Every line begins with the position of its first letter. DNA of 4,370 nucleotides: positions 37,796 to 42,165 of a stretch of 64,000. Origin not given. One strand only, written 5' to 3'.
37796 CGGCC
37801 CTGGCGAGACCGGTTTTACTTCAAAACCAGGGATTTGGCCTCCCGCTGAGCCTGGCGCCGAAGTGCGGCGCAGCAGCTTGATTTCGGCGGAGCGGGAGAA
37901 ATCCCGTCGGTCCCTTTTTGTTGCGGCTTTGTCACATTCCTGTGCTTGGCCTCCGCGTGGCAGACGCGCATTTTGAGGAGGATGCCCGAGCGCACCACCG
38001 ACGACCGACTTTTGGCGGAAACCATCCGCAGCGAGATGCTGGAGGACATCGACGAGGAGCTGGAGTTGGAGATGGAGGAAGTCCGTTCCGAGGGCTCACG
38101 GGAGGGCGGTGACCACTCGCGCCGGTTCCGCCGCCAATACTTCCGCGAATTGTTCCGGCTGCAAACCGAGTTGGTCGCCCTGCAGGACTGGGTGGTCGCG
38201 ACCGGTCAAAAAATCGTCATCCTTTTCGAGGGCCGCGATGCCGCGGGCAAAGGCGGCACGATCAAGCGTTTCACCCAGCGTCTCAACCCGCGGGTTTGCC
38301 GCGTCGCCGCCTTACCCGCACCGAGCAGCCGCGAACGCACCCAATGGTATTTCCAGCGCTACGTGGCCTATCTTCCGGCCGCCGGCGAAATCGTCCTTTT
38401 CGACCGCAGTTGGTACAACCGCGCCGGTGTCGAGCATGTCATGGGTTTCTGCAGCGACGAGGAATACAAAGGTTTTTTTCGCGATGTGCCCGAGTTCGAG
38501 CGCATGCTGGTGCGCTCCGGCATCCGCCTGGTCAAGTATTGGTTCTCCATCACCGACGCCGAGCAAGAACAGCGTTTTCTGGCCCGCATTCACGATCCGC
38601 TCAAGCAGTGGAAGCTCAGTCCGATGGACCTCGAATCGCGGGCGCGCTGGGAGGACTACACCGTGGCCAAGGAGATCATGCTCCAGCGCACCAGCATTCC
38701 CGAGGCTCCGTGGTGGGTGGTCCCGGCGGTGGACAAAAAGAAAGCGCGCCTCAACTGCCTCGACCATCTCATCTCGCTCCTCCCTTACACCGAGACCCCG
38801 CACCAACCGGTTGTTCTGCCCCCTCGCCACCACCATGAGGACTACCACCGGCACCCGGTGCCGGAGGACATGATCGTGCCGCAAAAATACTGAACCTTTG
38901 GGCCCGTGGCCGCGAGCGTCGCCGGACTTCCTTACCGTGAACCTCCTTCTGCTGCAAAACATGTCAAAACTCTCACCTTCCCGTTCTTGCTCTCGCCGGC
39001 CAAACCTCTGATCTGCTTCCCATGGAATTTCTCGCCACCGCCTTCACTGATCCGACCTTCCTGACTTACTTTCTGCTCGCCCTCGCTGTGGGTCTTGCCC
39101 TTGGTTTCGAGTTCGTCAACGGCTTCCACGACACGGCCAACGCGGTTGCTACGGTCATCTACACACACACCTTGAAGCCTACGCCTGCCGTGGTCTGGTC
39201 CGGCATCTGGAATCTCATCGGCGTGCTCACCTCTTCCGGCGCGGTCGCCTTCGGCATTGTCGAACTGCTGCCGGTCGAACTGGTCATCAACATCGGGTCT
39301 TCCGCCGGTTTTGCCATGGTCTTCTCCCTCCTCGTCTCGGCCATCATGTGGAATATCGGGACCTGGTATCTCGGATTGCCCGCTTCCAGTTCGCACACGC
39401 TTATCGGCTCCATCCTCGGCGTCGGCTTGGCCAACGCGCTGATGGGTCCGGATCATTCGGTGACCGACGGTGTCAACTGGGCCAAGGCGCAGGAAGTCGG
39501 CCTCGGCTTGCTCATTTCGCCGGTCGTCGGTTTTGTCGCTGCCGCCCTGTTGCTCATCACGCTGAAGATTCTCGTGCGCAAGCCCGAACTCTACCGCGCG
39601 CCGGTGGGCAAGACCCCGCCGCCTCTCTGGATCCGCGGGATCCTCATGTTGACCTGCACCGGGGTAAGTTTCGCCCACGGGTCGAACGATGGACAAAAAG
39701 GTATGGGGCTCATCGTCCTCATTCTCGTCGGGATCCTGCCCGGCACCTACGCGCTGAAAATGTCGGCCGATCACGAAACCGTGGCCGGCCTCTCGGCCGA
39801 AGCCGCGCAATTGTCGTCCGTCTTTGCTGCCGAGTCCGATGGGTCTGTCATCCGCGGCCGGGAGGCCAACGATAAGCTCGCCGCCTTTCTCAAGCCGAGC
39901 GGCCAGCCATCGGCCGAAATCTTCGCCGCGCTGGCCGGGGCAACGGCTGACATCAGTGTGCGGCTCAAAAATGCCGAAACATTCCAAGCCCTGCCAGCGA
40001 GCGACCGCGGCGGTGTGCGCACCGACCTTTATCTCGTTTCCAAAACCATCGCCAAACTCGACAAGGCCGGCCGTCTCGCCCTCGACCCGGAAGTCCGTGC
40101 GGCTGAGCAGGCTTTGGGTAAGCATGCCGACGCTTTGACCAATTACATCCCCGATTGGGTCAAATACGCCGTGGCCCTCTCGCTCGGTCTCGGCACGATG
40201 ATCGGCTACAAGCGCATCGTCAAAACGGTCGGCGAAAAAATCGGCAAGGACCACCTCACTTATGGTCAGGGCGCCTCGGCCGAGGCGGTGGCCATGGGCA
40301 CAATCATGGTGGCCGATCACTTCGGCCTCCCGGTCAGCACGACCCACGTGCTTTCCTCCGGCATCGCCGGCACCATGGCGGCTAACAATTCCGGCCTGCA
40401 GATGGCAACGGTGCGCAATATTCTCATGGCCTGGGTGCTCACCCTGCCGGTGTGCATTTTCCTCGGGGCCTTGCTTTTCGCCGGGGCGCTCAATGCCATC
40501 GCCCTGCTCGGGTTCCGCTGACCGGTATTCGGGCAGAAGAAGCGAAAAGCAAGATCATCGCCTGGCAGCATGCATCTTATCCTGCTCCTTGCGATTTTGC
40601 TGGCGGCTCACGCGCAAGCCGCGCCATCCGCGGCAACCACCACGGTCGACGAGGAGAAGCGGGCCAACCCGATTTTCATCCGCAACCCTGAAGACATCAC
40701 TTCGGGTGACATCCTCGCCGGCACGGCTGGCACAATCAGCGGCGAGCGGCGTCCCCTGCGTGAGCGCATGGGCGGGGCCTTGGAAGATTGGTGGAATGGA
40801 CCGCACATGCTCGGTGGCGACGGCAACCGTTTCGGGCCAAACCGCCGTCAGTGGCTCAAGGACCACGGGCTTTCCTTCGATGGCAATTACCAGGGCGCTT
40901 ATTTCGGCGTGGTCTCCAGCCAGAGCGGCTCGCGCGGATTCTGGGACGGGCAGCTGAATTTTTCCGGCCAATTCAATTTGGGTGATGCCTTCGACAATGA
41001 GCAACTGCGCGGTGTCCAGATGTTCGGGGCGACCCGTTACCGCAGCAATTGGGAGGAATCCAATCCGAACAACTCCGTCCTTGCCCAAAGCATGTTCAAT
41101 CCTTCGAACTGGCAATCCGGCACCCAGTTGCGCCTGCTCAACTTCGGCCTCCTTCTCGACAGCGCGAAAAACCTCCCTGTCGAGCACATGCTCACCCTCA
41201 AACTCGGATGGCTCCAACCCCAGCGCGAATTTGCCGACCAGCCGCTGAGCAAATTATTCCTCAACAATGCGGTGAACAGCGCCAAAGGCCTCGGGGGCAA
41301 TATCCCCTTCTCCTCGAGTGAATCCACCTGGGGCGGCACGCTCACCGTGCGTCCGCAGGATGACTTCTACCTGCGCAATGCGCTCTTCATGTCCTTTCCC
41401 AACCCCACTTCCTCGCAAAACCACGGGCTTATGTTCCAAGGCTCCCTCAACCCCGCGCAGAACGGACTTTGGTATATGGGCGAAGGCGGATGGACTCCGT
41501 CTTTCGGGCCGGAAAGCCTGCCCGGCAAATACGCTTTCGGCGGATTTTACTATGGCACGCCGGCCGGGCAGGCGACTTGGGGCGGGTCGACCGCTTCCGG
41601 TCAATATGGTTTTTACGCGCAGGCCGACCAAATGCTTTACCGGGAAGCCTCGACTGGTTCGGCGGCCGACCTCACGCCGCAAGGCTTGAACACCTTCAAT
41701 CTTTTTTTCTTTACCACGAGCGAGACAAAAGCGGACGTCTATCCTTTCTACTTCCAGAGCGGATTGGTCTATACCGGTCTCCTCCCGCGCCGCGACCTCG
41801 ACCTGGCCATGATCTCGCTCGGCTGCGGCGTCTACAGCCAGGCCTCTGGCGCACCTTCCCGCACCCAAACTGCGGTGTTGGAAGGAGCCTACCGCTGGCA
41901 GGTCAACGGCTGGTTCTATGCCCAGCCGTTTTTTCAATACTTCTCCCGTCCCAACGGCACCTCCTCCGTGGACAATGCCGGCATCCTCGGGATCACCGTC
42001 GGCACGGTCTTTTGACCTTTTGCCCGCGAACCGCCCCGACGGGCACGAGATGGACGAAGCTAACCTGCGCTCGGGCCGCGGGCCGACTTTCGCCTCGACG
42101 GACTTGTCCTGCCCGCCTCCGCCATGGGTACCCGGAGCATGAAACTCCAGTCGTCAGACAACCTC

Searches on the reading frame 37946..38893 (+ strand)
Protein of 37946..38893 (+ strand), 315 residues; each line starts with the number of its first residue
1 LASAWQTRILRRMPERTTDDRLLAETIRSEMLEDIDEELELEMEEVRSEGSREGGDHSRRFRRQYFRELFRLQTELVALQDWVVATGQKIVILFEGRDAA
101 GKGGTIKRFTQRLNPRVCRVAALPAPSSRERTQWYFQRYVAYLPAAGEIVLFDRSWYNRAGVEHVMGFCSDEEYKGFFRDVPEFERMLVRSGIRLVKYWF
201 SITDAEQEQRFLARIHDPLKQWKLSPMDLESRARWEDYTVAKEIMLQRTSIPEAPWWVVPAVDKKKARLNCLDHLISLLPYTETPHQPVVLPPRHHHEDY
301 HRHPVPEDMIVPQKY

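Call 8: search_protein_families(library=pfam, proteins=[window:37946-38893:+])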
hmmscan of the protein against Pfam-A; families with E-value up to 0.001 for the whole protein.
window:37946-38893:+ (315 aa): 1 family
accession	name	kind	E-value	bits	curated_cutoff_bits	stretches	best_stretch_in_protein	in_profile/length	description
PF03976.20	PPK2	-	9.7e-106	352.9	22.3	1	62-284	4-226/229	Polyphosphate kinase 2 (PPK2)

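Call 12: find_related_loci(query=window:37982-38890:+, collection=genome_contigs, flank=4000)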
Query window:37982-38890:+ (303 aa) in genome_contigs; peptide patterns used: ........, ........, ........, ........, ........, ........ (x = any residue, [..] = any of these).
600 stretches matched a pattern (row limit reached: there are more); 595 encode a relative of the query (tblastn E <= 1e-3); the best 80 are kept; 80 distinct loci.
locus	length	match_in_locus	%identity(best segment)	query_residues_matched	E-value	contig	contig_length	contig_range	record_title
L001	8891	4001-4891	74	1-303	2e-147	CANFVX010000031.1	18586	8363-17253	MAG: Gammaproteobacteria bacterium isolate Jr-16oct17-58 genome assembly, contig: Jr-16oct17-C5610, whole genome shotgun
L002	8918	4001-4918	71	3-303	1e-144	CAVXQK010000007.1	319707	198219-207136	MAG: uncultured Verrucomicrobiae bacterium isolate MFD02134.bin.1.37 genome assembly, contig: contig_21237, whole genome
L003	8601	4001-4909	69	1-303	4e-143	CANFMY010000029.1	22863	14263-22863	MAG: Comamonadaceae bacterium isolate Jr-14may18-107 genome assembly, contig: Jr-14may18-C3412, whole genome shotgun seq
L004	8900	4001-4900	73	6-303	5e-143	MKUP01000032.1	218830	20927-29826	MAG: Burkholderiales bacterium 67-32 SCNpilot_cont_300_bf_scaffold_81, whole genome shotgun sequence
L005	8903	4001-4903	70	2-303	4e-143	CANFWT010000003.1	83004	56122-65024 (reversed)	MAG: Comamonadaceae bacterium isolate Jr-20nov17-158 genome assembly, contig: Jr-20nov17-C141, whole genome shotgun sequ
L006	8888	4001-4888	71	11-303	7e-142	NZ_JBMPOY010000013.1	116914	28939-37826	Undibacterium sp. Ji67W NODE_13_length_116914_cov_52.277214_13, whole genome shotgun sequence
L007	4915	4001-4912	69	2-303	2e-142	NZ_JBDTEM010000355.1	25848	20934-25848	MAG: Rhodoferax sp. isolate cluster2_bin.202 k127_4093852, whole genome shotgun sequence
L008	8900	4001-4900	71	1-303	1e-141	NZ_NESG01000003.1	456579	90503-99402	Limnohabitans sp. G3-2 LimC-G3-2-C3, whole genome shotgun sequence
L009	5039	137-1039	71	1-303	5e-142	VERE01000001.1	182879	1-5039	MAG: Limnohabitans sp. isolate ZLKRG32 NODE_9_length_182879_cov_5.906677, whole genome shotgun sequence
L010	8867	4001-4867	72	15-303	1e-141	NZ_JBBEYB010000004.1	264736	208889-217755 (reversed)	Aquabacterium sp. G14 Scaffold4_1, whole genome shotgun sequence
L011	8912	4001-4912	68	5-303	3e-141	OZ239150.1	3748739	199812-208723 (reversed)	Comamonadaceae bacterium isolate MsE-M22 genome assembly, chromosome: MsE-M22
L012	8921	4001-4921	69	1-303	3e-141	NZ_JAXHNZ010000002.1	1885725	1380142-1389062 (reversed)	MAG: Rhodoferax sp. isolate Salar_de_Ascotan_water_MAG_AWA17 contig_421_polypolish, whole genome shotgun sequence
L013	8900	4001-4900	70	7-303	1e-140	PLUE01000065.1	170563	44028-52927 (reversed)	MAG: Gammaproteobacteria bacterium isolate bog_1223 73.20120700_S1D.105_contig_2863, whole genome shotgun sequence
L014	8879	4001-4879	71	11-303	1e-140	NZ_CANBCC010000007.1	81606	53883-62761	MAG: uncultured Aquabacterium sp. isolate SRR15322615_bin.2_metawrap_v1.3_MAG NODE.110_length_81606_cov_8_989454, whole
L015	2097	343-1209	72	15-303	2e-150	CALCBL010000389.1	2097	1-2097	MAG TPA_asm: uncultured Burkholderiales bacterium isolate ERR864077_bin.40_CONCOCT_v1.1_MAG genome assembly, contig: ERZ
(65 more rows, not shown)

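Call 19: find_homologous_proteins(query=window:37982-38890:+, max_evalue=1e-80)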
Query window:37982-38890:+ (303 aa): 8000 proteins with E <= 1e-80 among 8000 candidates; the best 120 are listed.
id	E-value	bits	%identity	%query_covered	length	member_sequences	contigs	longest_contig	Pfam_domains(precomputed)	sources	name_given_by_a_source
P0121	1.9e-200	683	97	100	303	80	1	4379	PF03976.21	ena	-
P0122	5.4e-200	681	97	100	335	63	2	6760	PF03976.21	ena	-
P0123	7.1e-197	671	95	100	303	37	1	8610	PF03976.21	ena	-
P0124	3.9e-189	646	93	100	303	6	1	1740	PF03976.21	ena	-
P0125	1.6e-180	617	87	100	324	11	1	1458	PF03976.21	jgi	jgi:polyphosphate kinase 2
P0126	6.2e-179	612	85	100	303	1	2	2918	PF03976.21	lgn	-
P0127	8.0e-175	599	84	100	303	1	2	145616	PF03976.21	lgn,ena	-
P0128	1.1e-174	598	84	100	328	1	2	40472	PF03976.21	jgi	jgi:polyphosphate kinase 2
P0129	7.4e-174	595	86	97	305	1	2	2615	PF03976.21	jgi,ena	jgi:polyphosphate kinase 2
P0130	4.0e-168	576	82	100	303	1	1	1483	PF03976.21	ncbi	-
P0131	6.1e-149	513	79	88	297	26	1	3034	PF03976.21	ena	-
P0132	1.1e-148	513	78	87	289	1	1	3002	PF03976.21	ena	-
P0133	2.8e-148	511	77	88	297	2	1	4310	PF03976.21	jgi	jgi:polyphosphate kinase 2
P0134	3.3e-148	511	73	99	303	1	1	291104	PF03976.21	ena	-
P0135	5.2e-148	510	78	87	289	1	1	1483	PF03976.21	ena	-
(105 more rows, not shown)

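Call 20: find_encoding_contigs(protein=P0121, flank=3000, max_places=4)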
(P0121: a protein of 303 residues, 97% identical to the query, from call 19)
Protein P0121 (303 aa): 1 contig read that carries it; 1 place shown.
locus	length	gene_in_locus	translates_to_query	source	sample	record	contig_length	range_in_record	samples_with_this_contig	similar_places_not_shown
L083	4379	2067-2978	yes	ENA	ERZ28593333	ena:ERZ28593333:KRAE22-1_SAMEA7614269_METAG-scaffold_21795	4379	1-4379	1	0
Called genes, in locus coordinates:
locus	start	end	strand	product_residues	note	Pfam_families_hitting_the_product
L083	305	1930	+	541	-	PF00009:GTP_EFTU, PF01926:MMR_HSR1 (weak), PF22042:EF-G_D2, PF03144:GTP_EFTU_D2, PF16658:RF3_C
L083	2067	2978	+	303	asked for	PF03976:PPK2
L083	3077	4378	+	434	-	?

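Call 21: find_encoding_contigs(protein=P0122, flank=3000, max_places=4)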
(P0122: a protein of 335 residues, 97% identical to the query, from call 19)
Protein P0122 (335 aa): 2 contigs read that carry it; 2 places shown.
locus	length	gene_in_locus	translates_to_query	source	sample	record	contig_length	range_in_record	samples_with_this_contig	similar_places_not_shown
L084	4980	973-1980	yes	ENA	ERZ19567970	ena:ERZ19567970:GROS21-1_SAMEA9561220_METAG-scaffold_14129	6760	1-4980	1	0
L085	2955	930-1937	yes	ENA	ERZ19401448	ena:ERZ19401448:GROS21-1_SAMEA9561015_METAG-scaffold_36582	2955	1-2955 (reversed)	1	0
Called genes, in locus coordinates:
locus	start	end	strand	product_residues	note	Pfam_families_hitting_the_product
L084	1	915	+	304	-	?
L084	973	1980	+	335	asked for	PF03976:PPK2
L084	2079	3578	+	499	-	PF01384:PHO4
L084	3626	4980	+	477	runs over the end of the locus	PF04966:OprB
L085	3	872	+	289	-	?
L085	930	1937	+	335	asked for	PF03976:PPK2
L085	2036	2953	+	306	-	?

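Call 22: find_encoding_contigs(protein=P0123, flank=3000, max_places=4)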
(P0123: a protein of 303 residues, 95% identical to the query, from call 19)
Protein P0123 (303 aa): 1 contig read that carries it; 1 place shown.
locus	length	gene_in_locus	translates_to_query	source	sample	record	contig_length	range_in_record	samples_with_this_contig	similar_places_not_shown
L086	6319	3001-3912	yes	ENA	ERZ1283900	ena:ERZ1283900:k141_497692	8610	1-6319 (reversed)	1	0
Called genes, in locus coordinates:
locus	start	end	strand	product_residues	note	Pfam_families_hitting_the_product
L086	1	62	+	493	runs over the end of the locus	PF00916:Sulfate_transp, PF01740:STAS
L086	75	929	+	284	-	PF00582:Usp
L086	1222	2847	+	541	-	PF00009:GTP_EFTU, PF01926:MMR_HSR1 (weak), PF22042:EF-G_D2, PF03144:GTP_EFTU_D2, PF16658:RF3_C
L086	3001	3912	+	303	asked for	PF03976:PPK2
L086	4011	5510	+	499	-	PF01384:PHO4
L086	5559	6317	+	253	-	?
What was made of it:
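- The segment is missing from sister genomes at this locus (calls 20-22).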

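Call 23: find_encoding_contigs(protein=P0127, flank=3000, max_places=4)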
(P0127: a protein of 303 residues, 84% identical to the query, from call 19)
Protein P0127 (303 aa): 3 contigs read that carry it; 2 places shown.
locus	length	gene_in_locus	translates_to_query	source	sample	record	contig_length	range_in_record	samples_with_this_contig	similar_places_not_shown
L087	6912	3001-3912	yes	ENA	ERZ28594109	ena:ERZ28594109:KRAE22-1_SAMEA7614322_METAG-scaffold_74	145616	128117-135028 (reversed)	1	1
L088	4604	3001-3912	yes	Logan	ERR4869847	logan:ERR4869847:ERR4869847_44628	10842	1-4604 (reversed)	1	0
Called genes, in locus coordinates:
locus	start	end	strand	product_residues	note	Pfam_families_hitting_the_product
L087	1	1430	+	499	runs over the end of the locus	PF01384:PHO4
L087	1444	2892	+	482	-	PF04966:OprB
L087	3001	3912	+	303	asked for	PF03976:PPK2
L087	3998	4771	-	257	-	PF00149:Metallophos, PF12850:Metallophos_2 (weak)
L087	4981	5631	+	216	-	PF00072:Response_reg, PF00486:Trans_reg_C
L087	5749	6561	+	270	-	PF03446:NAD_binding_2 (faint), PF03807:F420_oxidored, PF14748:P5CR_dimer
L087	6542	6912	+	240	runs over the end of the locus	PF23914:TPR_CcmH_CycH (faint), PF00515:TPR_1 (faint), PF07719:TPR_2 (faint), PF13181:TPR_8 (faint), PF13371:TPR_9 (faint), PF13424:TPR_12 (weak), PF13428:TPR_14 (weak), PF13414:TPR_11 (weak), +3 more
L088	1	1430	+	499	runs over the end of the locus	PF01384:PHO4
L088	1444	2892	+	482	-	PF04966:OprB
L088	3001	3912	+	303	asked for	PF03976:PPK2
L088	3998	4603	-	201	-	?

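Call 24: find_encoding_contigs(protein=P0128, flank=3000, max_places=4)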
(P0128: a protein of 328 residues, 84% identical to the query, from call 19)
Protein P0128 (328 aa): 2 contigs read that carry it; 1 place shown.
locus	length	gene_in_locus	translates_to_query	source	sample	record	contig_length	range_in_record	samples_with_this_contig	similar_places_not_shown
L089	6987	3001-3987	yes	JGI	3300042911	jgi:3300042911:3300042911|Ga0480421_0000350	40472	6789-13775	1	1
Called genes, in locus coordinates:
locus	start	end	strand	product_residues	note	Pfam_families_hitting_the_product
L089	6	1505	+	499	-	PF01384:PHO4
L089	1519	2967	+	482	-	PF04966:OprB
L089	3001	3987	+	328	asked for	PF03976:PPK2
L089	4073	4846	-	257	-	PF00149:Metallophos, PF12850:Metallophos_2 (weak)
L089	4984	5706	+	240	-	PF00072:Response_reg, PF00486:Trans_reg_C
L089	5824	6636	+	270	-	PF03446:NAD_binding_2 (faint), PF03807:F420_oxidored, PF14748:P5CR_dimer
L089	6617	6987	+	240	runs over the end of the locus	PF23914:TPR_CcmH_CycH (faint), PF00515:TPR_1 (faint), PF07719:TPR_2 (faint), PF13181:TPR_8 (faint), PF13371:TPR_9 (faint), PF13424:TPR_12 (weak), PF13428:TPR_14 (weak), PF13414:TPR_11 (weak), +3 more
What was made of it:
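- On Pho box / Pho-regulon promoter: An OmpR-family regulator lies beside ppk2 in L087 and L089 (calls 23, 24).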

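Call 30: find_encoding_contigs(protein=window:37982-38890:+, flank=2500, max_places=10)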
Protein window:37982-38890:+ (303 aa): 5 contigs read that carry it; 5 places shown.
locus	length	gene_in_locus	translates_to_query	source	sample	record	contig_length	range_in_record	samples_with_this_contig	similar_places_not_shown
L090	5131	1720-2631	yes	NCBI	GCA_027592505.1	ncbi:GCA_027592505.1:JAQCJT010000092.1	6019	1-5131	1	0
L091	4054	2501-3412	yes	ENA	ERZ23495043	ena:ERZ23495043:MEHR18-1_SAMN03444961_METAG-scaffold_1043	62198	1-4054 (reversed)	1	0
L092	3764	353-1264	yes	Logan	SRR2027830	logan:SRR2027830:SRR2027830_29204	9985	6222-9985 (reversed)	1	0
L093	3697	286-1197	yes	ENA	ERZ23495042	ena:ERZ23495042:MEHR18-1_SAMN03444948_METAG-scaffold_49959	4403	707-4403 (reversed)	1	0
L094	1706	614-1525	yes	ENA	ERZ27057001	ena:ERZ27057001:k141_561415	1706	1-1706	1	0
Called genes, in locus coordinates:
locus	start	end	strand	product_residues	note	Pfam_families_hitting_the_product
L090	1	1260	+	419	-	PF00009:GTP_EFTU, PF22042:EF-G_D2, PF03144:GTP_EFTU_D2, PF16658:RF3_C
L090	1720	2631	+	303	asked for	PF03976:PPK2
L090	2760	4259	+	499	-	PF01384:PHO4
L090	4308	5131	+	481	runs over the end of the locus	PF04966:OprB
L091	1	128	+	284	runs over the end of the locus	PF00582:Usp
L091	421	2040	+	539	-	PF00009:GTP_EFTU, PF01926:MMR_HSR1 (weak), PF22042:EF-G_D2, PF03144:GTP_EFTU_D2, PF16658:RF3_C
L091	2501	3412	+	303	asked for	PF03976:PPK2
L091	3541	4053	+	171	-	?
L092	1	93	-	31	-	?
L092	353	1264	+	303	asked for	PF03976:PPK2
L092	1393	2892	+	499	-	PF01384:PHO4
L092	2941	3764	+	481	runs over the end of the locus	PF04966:OprB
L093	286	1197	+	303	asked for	PF03976:PPK2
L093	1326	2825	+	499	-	PF01384:PHO4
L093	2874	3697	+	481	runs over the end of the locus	PF04966:OprB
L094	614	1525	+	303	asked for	PF03976:PPK2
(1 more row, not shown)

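Call 33: find_encoding_contigs(protein=P0124, flank=2500, max_places=4)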
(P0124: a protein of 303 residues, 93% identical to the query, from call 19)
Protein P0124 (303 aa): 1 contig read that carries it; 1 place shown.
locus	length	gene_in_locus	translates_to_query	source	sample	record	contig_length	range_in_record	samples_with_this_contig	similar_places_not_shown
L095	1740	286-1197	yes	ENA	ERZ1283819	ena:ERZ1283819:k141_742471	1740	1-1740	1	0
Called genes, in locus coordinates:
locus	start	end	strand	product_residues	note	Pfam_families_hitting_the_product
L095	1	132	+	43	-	?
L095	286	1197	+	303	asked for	PF03976:PPK2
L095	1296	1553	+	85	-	PF01384:PHO4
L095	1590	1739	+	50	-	?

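Call 34: find_encoding_contigs(protein=P0126, flank=2500, max_places=4)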
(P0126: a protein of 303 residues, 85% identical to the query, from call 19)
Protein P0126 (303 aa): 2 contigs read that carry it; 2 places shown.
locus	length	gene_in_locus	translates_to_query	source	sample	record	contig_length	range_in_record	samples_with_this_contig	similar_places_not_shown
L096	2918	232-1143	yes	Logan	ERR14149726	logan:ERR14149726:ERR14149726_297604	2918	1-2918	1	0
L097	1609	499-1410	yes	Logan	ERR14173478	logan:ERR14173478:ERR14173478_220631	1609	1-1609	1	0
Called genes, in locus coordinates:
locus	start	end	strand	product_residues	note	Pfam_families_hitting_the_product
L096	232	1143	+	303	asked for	PF03976:PPK2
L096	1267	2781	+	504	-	PF01384:PHO4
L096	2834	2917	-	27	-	?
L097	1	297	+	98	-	?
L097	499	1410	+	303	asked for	PF03976:PPK2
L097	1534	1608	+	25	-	?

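Call 35: find_encoding_contigs(protein=P0129, flank=2500, max_places=4)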
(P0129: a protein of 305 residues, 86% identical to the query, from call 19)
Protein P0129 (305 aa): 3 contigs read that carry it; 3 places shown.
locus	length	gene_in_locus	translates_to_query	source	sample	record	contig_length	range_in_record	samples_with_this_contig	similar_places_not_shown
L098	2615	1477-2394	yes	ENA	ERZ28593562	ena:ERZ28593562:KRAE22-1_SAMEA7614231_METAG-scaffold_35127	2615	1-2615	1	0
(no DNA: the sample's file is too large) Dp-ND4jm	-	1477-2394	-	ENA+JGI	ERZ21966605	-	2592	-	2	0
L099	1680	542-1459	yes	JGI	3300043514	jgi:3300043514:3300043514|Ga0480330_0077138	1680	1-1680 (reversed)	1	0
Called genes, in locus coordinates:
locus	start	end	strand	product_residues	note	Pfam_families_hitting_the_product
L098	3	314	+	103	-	?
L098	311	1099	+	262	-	PF02463:SMC_N (faint), PF00005:ABC_tran, PF13304:AAA_21 (faint)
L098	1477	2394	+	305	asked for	PF03976:PPK2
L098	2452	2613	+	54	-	?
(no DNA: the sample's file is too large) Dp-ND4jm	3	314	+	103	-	?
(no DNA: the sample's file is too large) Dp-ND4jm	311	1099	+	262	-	PF02463:SMC_N (faint), PF00005:ABC_tran, PF13304:AAA_21 (faint)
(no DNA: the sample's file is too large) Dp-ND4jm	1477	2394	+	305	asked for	PF03976:PPK2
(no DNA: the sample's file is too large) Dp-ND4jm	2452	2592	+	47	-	?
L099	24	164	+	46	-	-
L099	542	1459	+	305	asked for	PF03976:PPK2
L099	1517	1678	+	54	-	?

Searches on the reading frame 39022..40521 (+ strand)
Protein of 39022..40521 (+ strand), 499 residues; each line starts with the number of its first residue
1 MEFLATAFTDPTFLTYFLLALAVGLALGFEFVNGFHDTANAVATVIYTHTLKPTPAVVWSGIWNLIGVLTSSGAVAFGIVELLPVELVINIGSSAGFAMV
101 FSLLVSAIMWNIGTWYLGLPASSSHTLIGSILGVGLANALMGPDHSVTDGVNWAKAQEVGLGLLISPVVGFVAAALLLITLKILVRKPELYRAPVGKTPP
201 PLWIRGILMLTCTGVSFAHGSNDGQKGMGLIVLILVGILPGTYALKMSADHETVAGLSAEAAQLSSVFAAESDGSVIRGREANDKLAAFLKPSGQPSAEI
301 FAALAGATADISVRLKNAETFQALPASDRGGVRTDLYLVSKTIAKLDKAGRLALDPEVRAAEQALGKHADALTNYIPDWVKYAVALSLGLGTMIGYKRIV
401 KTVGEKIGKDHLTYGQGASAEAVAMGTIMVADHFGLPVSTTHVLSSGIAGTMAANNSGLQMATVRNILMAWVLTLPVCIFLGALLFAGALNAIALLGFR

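Call 8: search_protein_families(library=pfam, proteins=[window:39022-40521:+])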
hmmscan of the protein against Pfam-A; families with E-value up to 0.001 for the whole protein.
window:39022-40521:+ (499 aa): 1 family
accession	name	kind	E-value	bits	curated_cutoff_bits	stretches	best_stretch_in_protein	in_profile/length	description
PF01384.25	PHO4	-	3.6e-86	289.7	33.7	1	33-482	1-350/350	Phosphate transporter family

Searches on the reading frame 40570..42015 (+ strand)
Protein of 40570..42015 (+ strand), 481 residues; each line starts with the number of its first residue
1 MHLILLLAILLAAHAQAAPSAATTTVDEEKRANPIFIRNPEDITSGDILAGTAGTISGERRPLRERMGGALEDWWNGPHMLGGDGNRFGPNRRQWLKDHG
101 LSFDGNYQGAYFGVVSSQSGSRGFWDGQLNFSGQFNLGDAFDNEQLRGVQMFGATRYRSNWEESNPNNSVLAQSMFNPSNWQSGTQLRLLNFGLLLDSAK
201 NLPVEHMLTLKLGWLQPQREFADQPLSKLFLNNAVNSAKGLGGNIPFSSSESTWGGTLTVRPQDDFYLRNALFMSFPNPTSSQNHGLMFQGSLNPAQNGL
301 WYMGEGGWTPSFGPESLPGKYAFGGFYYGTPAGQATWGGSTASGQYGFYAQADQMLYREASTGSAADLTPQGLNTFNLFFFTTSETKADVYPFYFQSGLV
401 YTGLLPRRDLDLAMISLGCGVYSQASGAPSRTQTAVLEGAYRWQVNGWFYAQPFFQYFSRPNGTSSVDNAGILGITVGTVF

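Call 8: search_protein_families(library=pfam, proteins=[window:40570-42015:+])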
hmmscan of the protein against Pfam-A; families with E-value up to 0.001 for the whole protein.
window:40570-42015:+ (481 aa): 1 family
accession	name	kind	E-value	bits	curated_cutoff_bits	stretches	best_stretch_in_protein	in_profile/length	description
PF04966.18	OprB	-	9.4e-27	94.8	22.9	1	205-481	78-372/372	Carbohydrate-selective porin, OprB family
